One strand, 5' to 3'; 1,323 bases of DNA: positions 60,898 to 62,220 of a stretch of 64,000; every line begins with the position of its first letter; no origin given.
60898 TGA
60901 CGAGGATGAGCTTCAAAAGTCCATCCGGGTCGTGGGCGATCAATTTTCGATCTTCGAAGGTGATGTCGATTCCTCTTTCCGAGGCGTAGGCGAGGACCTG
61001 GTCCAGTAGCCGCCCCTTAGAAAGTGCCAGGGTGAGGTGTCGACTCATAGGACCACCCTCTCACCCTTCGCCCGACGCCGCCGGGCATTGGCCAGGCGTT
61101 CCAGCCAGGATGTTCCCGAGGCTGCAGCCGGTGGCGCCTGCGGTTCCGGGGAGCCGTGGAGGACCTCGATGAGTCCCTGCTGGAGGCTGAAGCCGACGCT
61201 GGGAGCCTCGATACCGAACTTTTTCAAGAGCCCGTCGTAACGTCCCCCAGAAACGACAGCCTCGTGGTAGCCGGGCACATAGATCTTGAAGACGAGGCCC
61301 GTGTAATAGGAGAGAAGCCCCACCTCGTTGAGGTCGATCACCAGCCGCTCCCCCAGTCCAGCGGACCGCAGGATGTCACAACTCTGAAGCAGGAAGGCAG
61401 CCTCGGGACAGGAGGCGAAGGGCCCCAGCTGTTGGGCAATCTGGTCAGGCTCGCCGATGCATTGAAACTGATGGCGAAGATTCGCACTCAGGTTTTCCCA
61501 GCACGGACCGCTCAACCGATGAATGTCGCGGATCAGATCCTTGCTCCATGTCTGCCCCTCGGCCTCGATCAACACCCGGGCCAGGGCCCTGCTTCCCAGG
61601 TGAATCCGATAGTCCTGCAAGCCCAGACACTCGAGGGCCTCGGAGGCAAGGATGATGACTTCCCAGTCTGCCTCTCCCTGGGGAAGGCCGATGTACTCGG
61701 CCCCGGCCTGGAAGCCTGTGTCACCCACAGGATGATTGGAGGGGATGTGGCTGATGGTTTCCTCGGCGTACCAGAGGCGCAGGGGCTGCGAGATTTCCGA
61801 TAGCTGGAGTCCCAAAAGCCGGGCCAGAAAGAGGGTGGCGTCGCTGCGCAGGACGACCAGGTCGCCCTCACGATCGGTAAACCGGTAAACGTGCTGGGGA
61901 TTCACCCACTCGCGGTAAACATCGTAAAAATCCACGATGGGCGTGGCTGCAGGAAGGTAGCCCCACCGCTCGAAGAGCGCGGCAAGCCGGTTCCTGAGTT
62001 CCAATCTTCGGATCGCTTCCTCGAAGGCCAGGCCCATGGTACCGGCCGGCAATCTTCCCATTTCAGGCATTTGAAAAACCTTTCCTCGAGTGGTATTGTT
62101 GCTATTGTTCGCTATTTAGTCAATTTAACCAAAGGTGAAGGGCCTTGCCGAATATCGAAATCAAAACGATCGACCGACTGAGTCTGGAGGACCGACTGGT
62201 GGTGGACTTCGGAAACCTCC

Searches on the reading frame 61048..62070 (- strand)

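Call 68: search_protein_families(library=pfam, proteins=[window:61048-62070:-], max_evalue=0.00001)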
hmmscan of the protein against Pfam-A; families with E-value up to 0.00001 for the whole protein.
window:61048-62070:- (341 aa): 1 family
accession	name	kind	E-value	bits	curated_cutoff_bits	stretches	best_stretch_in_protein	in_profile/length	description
PF13393.11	tRNA-synt_His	-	5.6e-47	160.9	25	1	17-297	8-304/308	Histidyl-tRNA synthetase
